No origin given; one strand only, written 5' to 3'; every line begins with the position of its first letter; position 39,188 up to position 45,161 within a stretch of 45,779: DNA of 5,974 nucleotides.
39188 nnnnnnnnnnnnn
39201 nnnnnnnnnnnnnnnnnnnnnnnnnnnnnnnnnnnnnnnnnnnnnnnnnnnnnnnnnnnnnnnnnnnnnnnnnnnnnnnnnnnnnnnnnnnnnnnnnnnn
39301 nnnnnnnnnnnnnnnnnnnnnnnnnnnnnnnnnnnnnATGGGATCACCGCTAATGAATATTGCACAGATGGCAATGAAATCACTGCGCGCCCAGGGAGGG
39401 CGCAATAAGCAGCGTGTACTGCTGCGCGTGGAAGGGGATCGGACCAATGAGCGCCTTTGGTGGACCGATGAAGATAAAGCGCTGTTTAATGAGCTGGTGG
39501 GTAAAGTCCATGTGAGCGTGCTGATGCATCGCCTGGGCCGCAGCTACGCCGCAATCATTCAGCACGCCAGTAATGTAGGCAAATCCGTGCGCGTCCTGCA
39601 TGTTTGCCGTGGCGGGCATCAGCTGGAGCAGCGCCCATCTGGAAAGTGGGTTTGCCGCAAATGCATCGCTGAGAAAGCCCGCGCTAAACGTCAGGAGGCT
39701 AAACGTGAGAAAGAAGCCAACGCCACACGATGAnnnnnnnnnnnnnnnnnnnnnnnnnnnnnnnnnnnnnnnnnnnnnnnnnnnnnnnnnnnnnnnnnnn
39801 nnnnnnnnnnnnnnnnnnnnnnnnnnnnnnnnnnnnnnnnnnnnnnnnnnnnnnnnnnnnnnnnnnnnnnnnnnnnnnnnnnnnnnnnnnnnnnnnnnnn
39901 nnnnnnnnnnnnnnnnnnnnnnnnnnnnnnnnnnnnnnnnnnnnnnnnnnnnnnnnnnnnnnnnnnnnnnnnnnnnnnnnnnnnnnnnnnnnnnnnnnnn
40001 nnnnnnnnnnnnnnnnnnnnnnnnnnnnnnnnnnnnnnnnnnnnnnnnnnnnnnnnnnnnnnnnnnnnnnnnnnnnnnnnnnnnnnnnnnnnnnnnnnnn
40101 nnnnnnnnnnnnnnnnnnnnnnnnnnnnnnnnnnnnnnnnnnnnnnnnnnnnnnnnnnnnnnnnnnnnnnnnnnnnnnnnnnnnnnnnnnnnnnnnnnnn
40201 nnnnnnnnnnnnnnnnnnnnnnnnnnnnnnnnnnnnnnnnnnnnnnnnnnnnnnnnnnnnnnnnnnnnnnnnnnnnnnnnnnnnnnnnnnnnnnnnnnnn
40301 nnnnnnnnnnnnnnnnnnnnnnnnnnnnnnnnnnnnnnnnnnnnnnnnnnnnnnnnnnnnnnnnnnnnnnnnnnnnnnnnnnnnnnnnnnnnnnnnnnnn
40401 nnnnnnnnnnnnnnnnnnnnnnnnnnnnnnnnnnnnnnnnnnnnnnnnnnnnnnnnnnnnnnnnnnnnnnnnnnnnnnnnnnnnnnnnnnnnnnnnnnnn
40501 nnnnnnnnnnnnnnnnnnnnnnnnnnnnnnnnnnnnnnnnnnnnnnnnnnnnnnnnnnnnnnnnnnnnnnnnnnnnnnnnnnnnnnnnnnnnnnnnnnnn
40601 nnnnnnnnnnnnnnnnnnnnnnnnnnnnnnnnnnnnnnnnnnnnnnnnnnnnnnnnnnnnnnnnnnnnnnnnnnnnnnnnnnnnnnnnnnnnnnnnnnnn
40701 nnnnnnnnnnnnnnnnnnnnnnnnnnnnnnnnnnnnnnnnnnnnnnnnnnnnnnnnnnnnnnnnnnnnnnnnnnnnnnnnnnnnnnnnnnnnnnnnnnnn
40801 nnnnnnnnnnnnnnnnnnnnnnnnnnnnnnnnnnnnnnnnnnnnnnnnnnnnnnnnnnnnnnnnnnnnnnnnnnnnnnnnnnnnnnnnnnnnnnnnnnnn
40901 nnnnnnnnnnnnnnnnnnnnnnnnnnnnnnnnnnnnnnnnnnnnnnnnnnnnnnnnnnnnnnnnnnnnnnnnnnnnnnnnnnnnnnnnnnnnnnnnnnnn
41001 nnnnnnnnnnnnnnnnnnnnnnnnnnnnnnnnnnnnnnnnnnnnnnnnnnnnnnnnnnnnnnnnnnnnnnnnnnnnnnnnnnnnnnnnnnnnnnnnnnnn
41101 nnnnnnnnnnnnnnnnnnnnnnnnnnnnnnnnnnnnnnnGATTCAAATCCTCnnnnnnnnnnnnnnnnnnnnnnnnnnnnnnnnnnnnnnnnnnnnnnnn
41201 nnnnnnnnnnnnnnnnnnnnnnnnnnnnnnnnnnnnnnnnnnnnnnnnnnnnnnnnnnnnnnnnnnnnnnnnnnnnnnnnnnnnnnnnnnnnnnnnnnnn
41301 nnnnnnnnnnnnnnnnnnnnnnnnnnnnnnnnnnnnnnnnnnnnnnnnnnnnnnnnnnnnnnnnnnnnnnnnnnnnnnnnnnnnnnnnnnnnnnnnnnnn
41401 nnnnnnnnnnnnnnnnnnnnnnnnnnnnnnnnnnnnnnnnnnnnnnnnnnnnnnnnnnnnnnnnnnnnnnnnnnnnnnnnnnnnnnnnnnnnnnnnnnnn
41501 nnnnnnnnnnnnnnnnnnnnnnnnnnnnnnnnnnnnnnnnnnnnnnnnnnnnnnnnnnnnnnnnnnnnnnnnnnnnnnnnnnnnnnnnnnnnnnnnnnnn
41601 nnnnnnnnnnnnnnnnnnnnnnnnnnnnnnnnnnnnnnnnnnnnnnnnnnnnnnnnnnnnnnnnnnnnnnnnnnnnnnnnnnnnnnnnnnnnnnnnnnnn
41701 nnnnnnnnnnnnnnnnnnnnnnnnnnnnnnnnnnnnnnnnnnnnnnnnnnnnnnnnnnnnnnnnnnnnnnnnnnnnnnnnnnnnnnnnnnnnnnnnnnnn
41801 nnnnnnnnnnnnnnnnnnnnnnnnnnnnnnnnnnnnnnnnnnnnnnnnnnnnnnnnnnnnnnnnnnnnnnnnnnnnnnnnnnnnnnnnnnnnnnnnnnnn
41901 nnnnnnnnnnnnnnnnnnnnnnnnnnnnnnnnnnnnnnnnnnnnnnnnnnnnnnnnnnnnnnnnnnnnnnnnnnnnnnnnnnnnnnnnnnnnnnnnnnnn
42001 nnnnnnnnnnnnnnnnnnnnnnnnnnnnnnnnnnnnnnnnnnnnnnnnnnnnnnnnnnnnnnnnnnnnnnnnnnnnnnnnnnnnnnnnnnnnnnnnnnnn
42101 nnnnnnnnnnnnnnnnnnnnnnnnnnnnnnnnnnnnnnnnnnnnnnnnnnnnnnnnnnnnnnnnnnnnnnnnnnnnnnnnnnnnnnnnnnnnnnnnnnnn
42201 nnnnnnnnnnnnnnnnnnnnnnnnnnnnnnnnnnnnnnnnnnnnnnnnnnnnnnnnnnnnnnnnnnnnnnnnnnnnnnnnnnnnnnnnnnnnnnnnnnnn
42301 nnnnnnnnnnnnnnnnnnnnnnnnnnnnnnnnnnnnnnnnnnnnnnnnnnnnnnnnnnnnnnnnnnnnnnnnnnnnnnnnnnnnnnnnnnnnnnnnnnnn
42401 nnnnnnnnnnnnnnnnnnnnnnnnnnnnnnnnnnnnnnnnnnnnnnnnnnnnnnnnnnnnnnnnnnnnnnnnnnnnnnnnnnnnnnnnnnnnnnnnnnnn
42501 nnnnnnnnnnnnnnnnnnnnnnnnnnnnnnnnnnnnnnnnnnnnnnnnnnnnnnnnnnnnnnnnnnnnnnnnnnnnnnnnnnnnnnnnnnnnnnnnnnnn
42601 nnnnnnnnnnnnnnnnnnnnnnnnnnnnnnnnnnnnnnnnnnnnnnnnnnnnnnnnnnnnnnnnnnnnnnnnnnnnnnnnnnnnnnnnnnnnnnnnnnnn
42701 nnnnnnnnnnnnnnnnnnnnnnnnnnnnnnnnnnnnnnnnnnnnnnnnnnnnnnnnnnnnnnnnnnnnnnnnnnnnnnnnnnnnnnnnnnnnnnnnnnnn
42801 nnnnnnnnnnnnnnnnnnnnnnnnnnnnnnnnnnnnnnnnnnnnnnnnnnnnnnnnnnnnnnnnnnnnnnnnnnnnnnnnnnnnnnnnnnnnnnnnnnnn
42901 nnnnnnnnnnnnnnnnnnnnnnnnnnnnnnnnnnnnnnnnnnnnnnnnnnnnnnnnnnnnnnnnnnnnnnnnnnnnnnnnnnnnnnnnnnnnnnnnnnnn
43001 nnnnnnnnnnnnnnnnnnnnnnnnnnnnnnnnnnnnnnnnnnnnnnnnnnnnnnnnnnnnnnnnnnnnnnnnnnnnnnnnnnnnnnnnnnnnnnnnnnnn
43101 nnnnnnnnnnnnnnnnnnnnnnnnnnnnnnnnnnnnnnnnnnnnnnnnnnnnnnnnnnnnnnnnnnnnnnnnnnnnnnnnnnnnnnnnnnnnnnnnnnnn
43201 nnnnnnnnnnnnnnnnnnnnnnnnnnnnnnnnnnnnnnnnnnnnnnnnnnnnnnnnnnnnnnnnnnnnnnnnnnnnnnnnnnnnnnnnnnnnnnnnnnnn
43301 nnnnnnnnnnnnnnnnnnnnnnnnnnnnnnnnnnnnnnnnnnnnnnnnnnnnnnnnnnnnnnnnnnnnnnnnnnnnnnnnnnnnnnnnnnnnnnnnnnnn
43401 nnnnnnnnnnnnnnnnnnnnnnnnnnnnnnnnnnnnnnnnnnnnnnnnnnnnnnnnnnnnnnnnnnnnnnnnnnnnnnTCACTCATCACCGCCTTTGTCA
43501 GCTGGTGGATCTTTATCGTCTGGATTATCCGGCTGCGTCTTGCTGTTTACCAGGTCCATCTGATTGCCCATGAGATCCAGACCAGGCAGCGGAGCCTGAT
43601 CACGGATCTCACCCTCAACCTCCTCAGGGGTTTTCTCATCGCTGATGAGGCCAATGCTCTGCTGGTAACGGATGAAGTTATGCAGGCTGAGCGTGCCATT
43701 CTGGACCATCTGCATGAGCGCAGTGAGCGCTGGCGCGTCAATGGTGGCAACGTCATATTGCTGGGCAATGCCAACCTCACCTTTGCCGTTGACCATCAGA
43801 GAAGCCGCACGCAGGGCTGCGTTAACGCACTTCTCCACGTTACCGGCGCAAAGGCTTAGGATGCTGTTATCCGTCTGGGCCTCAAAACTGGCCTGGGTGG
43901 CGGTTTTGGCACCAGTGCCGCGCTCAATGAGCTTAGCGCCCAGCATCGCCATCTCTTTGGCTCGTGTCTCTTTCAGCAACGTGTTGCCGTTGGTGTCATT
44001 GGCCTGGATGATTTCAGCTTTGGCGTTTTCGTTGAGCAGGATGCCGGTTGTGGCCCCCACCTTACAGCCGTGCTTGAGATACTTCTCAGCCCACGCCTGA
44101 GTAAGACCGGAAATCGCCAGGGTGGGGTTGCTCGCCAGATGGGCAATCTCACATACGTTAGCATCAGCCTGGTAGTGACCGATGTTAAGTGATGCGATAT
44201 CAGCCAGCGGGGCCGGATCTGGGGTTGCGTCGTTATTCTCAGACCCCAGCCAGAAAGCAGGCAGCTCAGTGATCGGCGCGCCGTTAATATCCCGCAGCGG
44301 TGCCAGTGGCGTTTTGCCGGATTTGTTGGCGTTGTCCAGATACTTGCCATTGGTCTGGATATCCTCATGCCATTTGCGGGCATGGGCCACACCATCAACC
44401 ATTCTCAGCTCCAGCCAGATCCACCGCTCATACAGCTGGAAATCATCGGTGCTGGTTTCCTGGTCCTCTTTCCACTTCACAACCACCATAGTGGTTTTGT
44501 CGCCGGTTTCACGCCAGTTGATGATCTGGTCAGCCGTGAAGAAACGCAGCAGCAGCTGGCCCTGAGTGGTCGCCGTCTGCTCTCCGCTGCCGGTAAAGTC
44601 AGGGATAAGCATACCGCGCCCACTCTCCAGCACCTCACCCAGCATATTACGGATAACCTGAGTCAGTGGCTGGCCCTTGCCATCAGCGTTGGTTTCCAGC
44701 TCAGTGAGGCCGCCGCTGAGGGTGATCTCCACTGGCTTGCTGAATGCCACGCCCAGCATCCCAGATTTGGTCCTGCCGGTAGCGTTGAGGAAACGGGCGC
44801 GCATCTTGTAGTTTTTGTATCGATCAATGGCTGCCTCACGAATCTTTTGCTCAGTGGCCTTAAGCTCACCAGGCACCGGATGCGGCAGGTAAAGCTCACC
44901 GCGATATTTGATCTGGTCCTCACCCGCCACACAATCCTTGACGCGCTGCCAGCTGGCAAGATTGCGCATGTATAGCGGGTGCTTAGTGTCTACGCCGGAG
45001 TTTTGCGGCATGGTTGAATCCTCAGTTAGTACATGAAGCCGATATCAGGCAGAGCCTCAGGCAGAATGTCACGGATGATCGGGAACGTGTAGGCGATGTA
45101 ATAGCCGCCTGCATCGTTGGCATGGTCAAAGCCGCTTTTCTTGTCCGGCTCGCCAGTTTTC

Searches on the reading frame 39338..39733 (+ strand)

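Call 22: search_protein_families(library=phrogs, proteins=[window:39338-39733:+], max_evalue=0.001)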
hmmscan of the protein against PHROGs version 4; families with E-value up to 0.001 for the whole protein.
window:39338-39733:+ (131 aa): 1 family
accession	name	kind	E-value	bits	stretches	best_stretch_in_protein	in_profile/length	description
phrog_323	-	transcription regulation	1.8e-06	28.7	1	11-95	117-202/319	transcriptional regulator, D5-like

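Call 75: search_protein_families(library=pfam, proteins=[window:39338-39733:+], max_evalue=0.001)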
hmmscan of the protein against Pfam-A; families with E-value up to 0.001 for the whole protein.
window:39338-39733:+ (131 aa): 0 families

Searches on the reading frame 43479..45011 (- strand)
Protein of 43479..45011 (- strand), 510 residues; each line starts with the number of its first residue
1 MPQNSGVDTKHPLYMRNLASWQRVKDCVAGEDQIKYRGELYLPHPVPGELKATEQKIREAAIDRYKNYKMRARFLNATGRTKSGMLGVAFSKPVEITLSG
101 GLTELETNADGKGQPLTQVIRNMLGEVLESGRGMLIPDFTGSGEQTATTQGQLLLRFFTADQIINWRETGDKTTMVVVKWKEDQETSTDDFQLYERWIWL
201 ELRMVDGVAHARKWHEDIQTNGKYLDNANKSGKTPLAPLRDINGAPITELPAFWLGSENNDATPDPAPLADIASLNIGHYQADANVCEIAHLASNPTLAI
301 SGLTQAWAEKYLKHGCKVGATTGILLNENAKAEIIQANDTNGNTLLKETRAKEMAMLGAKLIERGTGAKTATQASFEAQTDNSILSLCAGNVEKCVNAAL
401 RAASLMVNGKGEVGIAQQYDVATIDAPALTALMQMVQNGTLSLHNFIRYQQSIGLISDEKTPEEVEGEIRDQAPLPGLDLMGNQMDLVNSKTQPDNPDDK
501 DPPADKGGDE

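Call 19: search_protein_families(library=pfam, proteins=[window:43479-45011:-], max_evalue=0.01)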
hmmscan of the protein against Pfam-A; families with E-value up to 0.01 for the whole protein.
window:43479-45011:- (510 aa): 1 family
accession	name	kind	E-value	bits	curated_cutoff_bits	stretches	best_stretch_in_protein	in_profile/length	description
PF13264.11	DUF4055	-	3.5e-27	95.7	25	1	268-403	1-136/140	Domain of unknown function (DUF4055)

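Call 20: search_protein_families(library=phrogs, proteins=[window:43479-45011:-], max_evalue=0.001)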
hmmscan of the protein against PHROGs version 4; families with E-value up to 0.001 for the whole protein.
window:43479-45011:- (510 aa): 3 families
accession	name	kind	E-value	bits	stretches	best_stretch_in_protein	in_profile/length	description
phrog_145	-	head and packaging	9.7e-108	362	1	2-485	5-482/493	portal protein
phrog_2417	-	unknown function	3e-26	93.4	1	4-261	3-241/242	-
phrog_2469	-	unknown function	4.2e-13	50.4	1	352-474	12-137/142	-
